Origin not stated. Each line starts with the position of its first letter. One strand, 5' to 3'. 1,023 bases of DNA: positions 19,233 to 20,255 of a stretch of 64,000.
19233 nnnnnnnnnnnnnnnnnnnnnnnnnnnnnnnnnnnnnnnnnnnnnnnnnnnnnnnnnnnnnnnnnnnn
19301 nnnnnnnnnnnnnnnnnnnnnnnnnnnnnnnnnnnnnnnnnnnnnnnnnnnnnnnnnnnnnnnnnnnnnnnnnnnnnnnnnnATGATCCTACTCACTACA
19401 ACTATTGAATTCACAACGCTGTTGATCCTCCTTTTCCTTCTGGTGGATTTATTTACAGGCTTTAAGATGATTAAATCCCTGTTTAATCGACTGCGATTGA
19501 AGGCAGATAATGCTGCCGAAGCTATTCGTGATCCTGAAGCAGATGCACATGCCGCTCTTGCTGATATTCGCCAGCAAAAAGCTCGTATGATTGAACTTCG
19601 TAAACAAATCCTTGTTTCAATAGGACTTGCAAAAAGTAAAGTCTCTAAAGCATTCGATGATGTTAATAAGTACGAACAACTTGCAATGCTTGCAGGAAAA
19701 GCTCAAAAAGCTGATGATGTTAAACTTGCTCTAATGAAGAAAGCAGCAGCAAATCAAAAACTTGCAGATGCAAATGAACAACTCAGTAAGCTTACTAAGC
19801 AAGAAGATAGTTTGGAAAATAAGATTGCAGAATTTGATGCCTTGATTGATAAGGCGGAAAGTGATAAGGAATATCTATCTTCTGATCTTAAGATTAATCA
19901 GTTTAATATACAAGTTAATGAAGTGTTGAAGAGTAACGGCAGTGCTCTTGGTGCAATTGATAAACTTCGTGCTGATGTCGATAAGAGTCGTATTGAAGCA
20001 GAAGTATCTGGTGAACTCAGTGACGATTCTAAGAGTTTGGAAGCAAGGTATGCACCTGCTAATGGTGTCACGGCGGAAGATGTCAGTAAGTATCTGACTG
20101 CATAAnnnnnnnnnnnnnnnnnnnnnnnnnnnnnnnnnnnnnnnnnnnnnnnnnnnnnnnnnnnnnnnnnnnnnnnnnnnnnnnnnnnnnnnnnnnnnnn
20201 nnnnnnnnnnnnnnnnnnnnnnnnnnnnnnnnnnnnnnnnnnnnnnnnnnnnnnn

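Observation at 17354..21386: Phage-encoded PspA/ESCRT-III membrane-remodelling module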

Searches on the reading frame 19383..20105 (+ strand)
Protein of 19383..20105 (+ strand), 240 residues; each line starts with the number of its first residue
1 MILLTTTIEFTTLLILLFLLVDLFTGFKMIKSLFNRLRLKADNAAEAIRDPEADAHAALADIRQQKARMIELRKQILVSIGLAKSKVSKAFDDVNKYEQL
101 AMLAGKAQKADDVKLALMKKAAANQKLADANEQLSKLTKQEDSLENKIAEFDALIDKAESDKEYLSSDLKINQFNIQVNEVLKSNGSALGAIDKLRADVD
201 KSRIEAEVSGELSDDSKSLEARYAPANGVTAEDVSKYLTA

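Call 3: search_protein_families(library=pfam, proteins=[window:19383-20105:+], max_evalue=0.1)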
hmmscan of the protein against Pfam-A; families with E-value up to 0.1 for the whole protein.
window:19383-20105:+ (240 aa): 3 families
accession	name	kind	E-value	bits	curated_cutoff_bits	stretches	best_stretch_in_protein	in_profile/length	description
PF04012.17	PspA_IM30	-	4.2e-06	27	33.9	1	31-222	4-196/220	PspA/IM30 family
PF02388.22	FemAB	-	0.023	14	24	1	94-171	238-314/406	FemAB family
PF03732.24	Retrotrans_gag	-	0.041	14.6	24.1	1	111-165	30-87/97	Retrotransposon gag protein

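Call 4: search_protein_families(library=phrogs, proteins=[window:19383-20105:+], max_evalue=0.1)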
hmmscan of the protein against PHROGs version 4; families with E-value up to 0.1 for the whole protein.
window:19383-20105:+ (240 aa): 1 family
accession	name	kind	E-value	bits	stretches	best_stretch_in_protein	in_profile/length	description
phrog_29221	-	unknown function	0.069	14.1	1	66-138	12-84/140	-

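Call 6: search_dna_similar(query=window:19383-20105:+, collection=phages, mode=protein, max_rows=30, max_evalue=0.001)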
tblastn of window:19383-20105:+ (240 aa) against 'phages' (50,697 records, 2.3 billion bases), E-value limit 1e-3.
No match.

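Call 11: find_homologous_proteins(query=window:19383-20105:+, max_evalue=0.001)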
Query window:19383-20105:+ (240 aa): 12 proteins with E <= 0.001 among 1411 candidates.
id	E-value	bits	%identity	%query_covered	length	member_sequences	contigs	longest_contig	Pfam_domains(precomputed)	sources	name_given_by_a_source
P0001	1.4e-138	477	100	100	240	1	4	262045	PF04012.18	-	-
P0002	1.1e-86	308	66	99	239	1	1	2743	-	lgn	-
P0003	1.8e-86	307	66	99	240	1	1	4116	-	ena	-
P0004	2.3e-86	307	67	99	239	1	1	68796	PF04012.18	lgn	-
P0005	1.1e-84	301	64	99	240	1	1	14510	PF04012.18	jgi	-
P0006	6.7e-72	259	66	88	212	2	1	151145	PF04012.18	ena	-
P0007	1.1e-70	255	56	90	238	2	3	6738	PF04012.18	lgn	-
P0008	2.2e-67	245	52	98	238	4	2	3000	PF04012.18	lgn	-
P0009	2.4e-64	235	56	100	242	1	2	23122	-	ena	-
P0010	1.2e-60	223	50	98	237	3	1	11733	PF04012.18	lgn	-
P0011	5.8e-53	198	52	90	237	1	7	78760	PF05384.17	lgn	-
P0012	6.8e-46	175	45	94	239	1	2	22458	PF04012.18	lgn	-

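Call 12: search_solved_structures(query=window:19383-20105:+, max_evalue=1, show_alignments=2)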
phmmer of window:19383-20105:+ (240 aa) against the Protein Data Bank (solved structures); distinct sequences matched with E-value up to 1: 8.
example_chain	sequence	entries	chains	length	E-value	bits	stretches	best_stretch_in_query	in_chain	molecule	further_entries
8qbr_A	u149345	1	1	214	0.0021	21.1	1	44-229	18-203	Membrane-associated protein Vipp1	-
8qbv_A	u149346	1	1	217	0.0021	21.1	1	45-229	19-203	Membrane-associated protein Vipp1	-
8qbw_A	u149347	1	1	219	0.0021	21.1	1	45-229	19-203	Phage shock protein A, PspA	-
6zvr_B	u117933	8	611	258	0.0032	20.5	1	45-229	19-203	Vipp1 | Phage shock protein A, PspA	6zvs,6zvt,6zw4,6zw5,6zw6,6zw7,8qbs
8qhv_0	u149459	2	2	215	0.019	18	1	38-215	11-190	Membrane-associated protein Vipp1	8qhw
8qhx_D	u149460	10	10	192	0.081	15.9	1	50-215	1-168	Membrane-associated protein Vipp1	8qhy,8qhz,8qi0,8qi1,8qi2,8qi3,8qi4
8qfv_0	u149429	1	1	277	0.12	15.4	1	38-215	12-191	Protein sll0617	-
7o3w_D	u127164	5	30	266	0.15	15.1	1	38-215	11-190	Protein sll0617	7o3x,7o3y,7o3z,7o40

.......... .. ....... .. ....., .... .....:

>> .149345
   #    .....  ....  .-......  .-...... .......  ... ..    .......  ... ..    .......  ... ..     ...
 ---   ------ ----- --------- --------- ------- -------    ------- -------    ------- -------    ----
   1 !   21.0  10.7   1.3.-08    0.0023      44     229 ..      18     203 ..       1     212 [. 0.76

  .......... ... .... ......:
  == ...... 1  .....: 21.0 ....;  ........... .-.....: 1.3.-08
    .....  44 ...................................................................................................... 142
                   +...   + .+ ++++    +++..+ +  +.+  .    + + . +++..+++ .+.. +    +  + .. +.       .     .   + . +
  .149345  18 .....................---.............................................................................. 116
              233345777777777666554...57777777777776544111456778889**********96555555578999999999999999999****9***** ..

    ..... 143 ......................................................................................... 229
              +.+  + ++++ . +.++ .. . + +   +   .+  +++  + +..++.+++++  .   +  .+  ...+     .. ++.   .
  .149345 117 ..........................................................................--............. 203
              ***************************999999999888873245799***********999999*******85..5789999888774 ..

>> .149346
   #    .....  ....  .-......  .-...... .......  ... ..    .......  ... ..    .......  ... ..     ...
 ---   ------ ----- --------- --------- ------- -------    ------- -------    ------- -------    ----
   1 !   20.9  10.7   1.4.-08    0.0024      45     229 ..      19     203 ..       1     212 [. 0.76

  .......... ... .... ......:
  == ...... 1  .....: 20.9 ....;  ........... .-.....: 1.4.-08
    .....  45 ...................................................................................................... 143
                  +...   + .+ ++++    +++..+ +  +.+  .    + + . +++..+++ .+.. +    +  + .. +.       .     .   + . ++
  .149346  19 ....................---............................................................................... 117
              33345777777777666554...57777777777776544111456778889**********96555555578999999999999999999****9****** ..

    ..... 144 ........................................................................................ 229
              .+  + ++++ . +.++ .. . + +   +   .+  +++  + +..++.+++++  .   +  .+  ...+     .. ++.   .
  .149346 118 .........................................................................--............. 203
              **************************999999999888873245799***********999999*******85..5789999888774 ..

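Call 16: find_encoding_contigs(protein=P0006, flank=6000, max_places=2)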
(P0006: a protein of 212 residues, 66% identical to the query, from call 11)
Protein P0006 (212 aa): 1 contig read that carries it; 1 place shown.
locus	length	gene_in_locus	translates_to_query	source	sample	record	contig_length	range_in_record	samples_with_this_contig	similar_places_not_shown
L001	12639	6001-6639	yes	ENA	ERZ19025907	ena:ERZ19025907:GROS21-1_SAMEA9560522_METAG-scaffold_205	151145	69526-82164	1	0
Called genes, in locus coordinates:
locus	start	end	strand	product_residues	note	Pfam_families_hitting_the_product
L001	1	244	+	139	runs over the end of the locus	-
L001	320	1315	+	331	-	PF00004:AAA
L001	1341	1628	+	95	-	-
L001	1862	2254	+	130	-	-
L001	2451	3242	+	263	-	PF01832:Glucosaminidase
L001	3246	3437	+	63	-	-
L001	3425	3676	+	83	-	-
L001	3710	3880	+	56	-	-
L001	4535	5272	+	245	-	-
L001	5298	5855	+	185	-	-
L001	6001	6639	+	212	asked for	PF04012:PspA_IM30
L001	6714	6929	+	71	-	-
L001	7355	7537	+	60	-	-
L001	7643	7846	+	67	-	-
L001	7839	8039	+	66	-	-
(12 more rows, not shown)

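Call 17: find_encoding_contigs(protein=P0011, flank=6000, max_places=2)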
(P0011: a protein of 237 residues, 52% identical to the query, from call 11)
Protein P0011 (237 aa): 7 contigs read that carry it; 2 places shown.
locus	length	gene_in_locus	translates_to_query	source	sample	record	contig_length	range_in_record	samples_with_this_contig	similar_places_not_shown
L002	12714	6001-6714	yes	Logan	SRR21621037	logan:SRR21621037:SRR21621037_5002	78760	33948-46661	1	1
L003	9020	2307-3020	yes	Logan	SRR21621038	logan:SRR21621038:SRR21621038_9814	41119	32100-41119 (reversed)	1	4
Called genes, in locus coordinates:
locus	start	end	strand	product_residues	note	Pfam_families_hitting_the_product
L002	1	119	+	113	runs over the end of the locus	-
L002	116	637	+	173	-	-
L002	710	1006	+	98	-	-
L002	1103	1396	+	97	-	-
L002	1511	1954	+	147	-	-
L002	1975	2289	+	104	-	-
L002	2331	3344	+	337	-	PF09414:RNA_ligase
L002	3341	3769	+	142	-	PF13793:Pribosyltran_N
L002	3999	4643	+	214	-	PF01171:ATP_bind_3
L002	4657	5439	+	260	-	-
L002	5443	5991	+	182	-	-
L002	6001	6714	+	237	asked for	PF05384:DegS (faint)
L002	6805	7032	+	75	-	-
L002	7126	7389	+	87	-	-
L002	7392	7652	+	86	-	-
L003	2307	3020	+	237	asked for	PF05384:DegS (faint)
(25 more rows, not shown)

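Call 22: find_encoding_contigs(protein=P0012, flank=6000, max_places=1)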
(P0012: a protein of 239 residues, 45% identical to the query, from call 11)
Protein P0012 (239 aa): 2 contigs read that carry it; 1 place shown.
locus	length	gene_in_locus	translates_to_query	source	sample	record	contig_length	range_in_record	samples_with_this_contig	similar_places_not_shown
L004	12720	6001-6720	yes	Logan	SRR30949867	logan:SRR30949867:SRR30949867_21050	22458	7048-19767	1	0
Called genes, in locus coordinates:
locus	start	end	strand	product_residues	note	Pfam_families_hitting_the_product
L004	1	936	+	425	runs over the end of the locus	PF00078:RVT_1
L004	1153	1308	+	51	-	-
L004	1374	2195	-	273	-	-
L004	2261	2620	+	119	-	-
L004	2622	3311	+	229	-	PF00520:Ion_trans, PF07885:Ion_trans_2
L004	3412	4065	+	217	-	-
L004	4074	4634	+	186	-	-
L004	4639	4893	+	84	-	-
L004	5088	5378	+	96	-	-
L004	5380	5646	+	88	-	-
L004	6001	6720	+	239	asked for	PF04012:PspA_IM30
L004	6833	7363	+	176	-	PF00156:Pribosyltran (weak)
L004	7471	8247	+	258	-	-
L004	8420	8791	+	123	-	-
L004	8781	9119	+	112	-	-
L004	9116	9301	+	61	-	-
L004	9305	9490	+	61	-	-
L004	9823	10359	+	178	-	-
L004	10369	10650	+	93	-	-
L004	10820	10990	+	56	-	-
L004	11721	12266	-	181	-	-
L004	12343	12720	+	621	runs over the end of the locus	-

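Call 23: find_encoding_contigs(protein=P0004, flank=6000, max_places=1)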
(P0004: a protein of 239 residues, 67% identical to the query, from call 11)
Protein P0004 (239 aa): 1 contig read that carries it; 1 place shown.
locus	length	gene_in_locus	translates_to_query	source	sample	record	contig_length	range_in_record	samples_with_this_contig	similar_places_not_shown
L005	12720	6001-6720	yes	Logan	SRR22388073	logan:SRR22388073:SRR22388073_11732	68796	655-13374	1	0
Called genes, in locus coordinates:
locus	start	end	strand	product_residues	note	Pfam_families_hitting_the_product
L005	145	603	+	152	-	-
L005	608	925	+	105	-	-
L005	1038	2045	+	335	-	-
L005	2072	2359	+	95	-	-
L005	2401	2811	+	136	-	-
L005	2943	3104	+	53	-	-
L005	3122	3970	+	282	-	PF01832:Glucosaminidase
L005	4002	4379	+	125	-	PF25682:Phage_VG64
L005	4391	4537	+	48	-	-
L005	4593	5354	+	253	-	-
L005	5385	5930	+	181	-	-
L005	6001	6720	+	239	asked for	PF04012:PspA_IM30 (weak)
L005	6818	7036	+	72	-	-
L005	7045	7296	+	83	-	-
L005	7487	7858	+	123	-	-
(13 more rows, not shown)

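Call 28: search_protein_representatives(alignment_id=A1)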
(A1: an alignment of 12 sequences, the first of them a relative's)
Query: 12 sequences, 238 profile positions. Proteins with E-value up to 0.001 (for the whole library): 310; up to 1e-10: 115; up to 1e-30: 20. The best 150 are listed.
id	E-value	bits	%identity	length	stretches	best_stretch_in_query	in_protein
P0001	1.0e-109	381.6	-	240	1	1-237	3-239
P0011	7.7e-95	332.9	-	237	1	1-237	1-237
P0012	7.6e-93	326.4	-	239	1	1-237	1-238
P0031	4.3e-79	281.3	-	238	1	3-237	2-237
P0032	4.2e-76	271.6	-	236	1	5-238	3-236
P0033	1.0e-73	263.8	-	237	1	1-237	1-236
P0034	2.2e-70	252.8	-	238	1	1-237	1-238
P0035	1.2e-68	247.2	-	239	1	1-236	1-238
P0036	8.0e-50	185.5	-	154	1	87-238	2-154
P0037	1.8e-42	161.5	-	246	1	5-236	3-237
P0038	3.1e-40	154.2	-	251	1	3-236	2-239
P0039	4.3e-39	150.4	-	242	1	6-237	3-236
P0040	2.5e-38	147.9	-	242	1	6-237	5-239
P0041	3.8e-36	140.8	-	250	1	2-238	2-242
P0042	2.4e-34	134.9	-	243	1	3-237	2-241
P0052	4.5e-25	104.5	-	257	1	1-236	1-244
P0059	3.2e-22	95.2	-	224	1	26-238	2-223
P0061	6.0e-22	94.3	-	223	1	26-237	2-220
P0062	8.0e-22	93.9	-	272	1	3-230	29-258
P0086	8.8e-16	74.1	-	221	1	26-233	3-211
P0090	1.7e-15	73.1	-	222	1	27-233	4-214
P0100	1.4e-14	70.2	-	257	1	4-230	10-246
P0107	7.7e-14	67.7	-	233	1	7-234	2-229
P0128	8.6e-12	61.0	-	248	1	9-236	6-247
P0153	3.3e-10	55.8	-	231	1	40-229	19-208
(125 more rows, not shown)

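Call 30: search_protein_families(library=pfam, proteins=[P0012, P0031, P0037, P0041, P0052, P0061, P0086, P0090, P0100, P0153], max_evalue=0.01)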
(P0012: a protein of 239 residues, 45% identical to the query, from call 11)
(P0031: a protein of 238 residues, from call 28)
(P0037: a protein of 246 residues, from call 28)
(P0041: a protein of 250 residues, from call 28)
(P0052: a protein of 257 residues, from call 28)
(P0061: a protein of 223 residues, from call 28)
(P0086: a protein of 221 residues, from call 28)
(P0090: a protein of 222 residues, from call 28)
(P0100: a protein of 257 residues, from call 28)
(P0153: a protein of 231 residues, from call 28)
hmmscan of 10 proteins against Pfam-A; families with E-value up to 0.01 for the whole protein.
P0012 (239 aa): 1 family
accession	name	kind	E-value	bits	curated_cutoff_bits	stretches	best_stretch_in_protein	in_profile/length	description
PF04012.17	PspA_IM30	-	6.9e-09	36.1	33.9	1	26-212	8-188/220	PspA/IM30 family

P0031 (238 aa): 1 family
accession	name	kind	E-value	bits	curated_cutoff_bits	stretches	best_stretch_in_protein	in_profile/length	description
PF04012.17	PspA_IM30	-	1.9e-08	34.6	33.9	1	29-225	12-201/220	PspA/IM30 family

P0037 (246 aa): 2 families
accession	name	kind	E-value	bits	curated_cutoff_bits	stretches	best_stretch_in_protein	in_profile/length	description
PF22394.2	AfAlkA-like_TBP-like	-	0.0052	16.8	26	1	13-74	18-78/84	AfAlkA-like, TATA-box binding protein-like domain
PF15294.11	Leu_zip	-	0.0084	16.1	28.2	0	74-206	81-214/275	Leucine zipper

P0041 (250 aa): 2 families
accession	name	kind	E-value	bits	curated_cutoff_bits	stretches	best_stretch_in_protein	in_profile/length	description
PF04012.17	PspA_IM30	-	0.0031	17.6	33.9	1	26-236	1-211/220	PspA/IM30 family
PF18481.7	DUF5616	-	0.0048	17.6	27.6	1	85-155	33-103/140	Domain of unknown function (DUF5616)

P0052 (257 aa): 2 families
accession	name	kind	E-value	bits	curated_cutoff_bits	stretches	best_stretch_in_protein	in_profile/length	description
PF16712.10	SCAB_CC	-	0.0036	17.6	25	0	118-206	50-129/168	Coiled-coil regions of plant-specific actin-binding protein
PF17300.7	FIN1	-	0.0064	16.6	25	1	62-162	145-239/242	Filaments in between nuclei protein-1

P0061 (223 aa): 1 family
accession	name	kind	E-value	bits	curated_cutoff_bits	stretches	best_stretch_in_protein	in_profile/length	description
PF04012.17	PspA_IM30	-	2.6e-16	60.3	33.9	1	11-218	10-214/220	PspA/IM30 family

P0086 (221 aa): 1 family
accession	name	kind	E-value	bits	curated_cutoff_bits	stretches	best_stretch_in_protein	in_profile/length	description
PF04012.17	PspA_IM30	-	1.5e-25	90.6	33.9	1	4-215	2-216/220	PspA/IM30 family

P0090 (222 aa): 2 families
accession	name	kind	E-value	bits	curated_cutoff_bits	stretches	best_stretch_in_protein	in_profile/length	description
PF04012.17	PspA_IM30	-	3.6e-22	79.5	33.9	1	4-218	2-216/220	PspA/IM30 family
PF16230.10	DUF4889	-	0.01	16.5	29.7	0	110-152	13-52/71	Domain of unknown function (DUF4889)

P0100 (257 aa): 1 family
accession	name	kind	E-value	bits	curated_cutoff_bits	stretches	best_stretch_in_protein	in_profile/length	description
PF04012.17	PspA_IM30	-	1.5e-12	48.1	33.9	1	36-255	1-218/220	PspA/IM30 family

P0153 (231 aa): 1 family
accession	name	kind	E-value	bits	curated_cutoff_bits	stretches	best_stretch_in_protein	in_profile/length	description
PF04012.17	PspA_IM30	-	8.6e-43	146.9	33.9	1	6-221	2-218/220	PspA/IM30 family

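Call 31: search_protein_families(library=phrogs, proteins=[P0012, P0031, P0037, P0041, P0052, P0061, P0086, P0090, P0100, P0153], max_evalue=0.01)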
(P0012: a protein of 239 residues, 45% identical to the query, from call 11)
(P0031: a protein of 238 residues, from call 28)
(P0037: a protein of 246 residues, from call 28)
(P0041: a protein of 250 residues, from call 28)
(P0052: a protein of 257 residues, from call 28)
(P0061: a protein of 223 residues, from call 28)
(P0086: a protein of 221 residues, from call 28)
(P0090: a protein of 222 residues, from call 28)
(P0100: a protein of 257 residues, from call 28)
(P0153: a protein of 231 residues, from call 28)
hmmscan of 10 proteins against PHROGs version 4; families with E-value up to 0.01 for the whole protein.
P0012 (239 aa): 2 families
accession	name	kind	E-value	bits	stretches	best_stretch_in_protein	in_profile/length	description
phrog_26980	-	unknown function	0.0019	19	1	52-212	32-191/228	-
phrog_1272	-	tail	0.004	15.9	1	28-209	29-202/1606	tail length tape measure protein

P0031 (238 aa): 0 families

P0037 (246 aa): 0 families

P0041 (250 aa): 1 family
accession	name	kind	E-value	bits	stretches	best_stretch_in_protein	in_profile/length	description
phrog_26980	-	unknown function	0.00028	21.7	1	51-239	31-216/228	-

P0052 (257 aa): 1 family
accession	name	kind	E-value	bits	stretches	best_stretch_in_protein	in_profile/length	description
phrog_77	-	DNA, RNA and nucleotide metabolism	0.0027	17.2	1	53-204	469-616/967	SbcC-like subunit of palindrome specific endonuclease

P0061 (223 aa): 1 family
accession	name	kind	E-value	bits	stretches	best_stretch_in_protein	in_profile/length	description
phrog_26980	-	unknown function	0.0099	16.7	0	16-210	20-208/228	-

P0086 (221 aa): 1 family
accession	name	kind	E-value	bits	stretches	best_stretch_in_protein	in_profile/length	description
phrog_26980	-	unknown function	1.4e-13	52.1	1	3-220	6-223/228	-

P0090 (222 aa): 2 families
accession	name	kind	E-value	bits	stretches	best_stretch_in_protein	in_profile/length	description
phrog_26980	-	unknown function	1.1e-12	49.2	1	10-218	13-218/228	-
phrog_16846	-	unknown function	0.0092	17.6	0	95-140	10-53/82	-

P0100 (257 aa): 3 families
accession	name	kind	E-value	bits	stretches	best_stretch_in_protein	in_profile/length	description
phrog_26980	-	unknown function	4.4e-08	34.2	1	36-254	2-219/228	-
phrog_28606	-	unknown function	0.0053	18.2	0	36-102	15-81/91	-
phrog_3567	-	unknown function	0.008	17.1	0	103-164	50-113/159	-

P0153 (231 aa): 1 family
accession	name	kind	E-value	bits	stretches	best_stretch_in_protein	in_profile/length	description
phrog_26980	-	unknown function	5.9e-09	37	1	19-229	20-227/228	-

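Call 37: find_related_loci(query=A1, collection=viral_contigs, flank=6000)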
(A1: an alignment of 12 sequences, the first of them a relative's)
Query A1 (240 aa) in viral_contigs; peptide patterns used: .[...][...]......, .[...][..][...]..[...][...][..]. (x = any residue, [..] = any of these).
65 stretches matched a pattern; 1 encode a relative of the query (tblastn E <= 1e-3); 1 distinct loci.
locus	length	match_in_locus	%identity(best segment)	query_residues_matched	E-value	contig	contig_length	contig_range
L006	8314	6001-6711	42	3-238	3e-46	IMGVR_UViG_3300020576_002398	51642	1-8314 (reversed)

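Call 38: find_related_loci(query=A1, collection=genome_contigs, flank=6000)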
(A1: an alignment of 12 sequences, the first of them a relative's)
Query A1 (240 aa) in genome_contigs; peptide patterns used: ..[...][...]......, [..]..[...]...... (x = any residue, [..] = any of these).
600 stretches matched a pattern, but none encodes a relative of the query by tblastn (E <= 1e-3).

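Call 39: find_encoding_contigs(protein=P0041, flank=5000, max_places=1)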
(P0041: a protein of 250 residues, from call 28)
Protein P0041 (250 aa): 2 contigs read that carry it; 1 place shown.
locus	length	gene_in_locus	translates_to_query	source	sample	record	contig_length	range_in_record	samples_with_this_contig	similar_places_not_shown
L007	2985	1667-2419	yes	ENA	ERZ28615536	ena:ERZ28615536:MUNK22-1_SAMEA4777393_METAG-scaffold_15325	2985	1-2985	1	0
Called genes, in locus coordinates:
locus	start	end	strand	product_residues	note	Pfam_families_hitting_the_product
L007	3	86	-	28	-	?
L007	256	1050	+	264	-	-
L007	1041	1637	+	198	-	-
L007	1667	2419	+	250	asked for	-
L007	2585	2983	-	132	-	?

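Call 40: find_encoding_contigs(protein=P0037, flank=5000, max_places=1)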
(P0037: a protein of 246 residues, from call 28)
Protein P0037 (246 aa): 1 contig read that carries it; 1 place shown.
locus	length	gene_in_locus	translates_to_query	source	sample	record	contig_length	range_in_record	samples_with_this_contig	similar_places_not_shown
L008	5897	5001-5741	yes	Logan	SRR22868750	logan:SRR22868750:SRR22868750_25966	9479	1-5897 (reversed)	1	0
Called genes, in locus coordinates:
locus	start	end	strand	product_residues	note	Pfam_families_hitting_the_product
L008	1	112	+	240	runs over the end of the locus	-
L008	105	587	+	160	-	-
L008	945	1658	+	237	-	-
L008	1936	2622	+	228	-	-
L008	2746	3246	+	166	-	-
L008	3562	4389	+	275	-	-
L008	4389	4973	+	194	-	-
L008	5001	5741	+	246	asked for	-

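Call 41: find_encoding_contigs(protein=P0033, flank=5000, max_places=1)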
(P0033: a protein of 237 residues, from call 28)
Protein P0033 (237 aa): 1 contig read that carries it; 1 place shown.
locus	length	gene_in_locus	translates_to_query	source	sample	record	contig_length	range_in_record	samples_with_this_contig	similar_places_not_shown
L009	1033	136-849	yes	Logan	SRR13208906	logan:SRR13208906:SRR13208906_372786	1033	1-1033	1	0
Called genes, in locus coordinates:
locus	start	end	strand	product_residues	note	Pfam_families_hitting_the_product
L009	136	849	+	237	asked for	PF04012:PspA_IM30 (weak)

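Call 70: search_protein_families(library=pfam, proteins=[L006:4087-4761:+, L004:2622-3311:+, L006:4781-5431:+, L006:5428-5991:+, L006:6001-6723:+], max_evalue=0.01)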
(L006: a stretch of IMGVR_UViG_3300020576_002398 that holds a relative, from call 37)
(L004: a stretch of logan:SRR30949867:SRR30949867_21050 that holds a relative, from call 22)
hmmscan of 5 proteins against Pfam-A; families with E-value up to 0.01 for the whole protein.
L006:4087-4761:+ (224 aa): 2 families
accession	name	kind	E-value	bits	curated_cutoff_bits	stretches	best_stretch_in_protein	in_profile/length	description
PF07885.22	Ion_trans_2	-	6.1e-14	52.1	22.5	1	119-198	2-77/79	Ion channel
PF00520.37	Ion_trans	-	8.6e-12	45.2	25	1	24-200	24-235/241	Ion transport protein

L004:2622-3311:+ (229 aa): 2 families
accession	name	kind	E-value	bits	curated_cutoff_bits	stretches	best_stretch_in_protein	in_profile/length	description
PF00520.37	Ion_trans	-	4.5e-16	59.2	25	1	7-201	10-235/241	Ion transport protein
PF07885.22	Ion_trans_2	-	1.6e-14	53.9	22.5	1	123-199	5-77/79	Ion channel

L006:4781-5431:+ (216 aa): 0 families

L006:5428-5991:+ (187 aa): 0 families

L006:6001-6723:+ (240 aa): 1 family
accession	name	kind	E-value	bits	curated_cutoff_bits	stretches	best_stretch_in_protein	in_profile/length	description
PF04012.17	PspA_IM30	-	2.4e-07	31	33.9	1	32-222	7-197/220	PspA/IM30 family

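Call 77: search_solved_structures(query=A1, max_evalue=0.01, show_alignments=1)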
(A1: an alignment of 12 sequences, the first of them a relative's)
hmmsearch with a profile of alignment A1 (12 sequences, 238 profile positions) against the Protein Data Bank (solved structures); distinct sequences matched with E-value up to 0.01: 9.
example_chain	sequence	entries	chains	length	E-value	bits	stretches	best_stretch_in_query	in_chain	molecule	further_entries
8qbr_A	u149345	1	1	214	2.9e-10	42.9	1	40-229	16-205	Membrane-associated protein Vipp1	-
8qbv_A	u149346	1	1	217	3.6e-10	42.6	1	40-229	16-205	Membrane-associated protein Vipp1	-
8qbw_A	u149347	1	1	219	3.7e-10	42.5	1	40-229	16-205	Phage shock protein A, PspA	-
6zvr_B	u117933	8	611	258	5.9e-10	41.9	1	40-229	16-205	Vipp1 | Phage shock protein A, PspA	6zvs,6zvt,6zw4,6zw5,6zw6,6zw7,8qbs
8qhv_0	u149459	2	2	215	9.3e-10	41.2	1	39-225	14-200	Membrane-associated protein Vipp1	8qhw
8qhx_D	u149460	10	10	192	1.8e-09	40.3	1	62-225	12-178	Membrane-associated protein Vipp1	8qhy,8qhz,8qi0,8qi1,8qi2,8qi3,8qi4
7o3w_D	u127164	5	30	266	1.8e-09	40.3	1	39-225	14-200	Protein sll0617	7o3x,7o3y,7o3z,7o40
8qfv_0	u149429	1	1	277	1.9e-09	40.2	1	39-225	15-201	Protein sll0617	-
9eom_A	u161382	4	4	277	4.5e-07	32.5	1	39-225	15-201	Membrane-associated protein Vipp1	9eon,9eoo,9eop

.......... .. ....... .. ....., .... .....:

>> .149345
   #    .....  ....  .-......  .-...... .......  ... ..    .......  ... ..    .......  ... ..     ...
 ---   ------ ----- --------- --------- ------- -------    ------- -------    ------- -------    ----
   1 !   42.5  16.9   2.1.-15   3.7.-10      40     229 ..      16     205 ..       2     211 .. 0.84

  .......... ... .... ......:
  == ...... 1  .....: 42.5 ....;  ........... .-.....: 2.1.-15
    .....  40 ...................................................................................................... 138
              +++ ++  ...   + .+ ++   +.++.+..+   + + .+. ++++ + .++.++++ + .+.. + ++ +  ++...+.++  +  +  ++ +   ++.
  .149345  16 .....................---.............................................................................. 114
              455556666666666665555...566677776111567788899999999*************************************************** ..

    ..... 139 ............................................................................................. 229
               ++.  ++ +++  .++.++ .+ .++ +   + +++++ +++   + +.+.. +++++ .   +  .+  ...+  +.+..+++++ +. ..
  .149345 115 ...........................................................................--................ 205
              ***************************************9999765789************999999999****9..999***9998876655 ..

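Call 80: find_encoding_contigs(protein=P0086, flank=5000, max_places=2)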
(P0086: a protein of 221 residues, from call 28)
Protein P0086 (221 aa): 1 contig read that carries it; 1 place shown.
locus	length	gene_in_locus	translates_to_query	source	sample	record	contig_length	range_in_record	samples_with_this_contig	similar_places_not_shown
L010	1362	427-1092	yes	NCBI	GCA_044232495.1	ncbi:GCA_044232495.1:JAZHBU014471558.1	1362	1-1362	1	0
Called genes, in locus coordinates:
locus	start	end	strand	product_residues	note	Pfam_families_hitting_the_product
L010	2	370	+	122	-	?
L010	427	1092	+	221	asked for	PF04012:PspA_IM30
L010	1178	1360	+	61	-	?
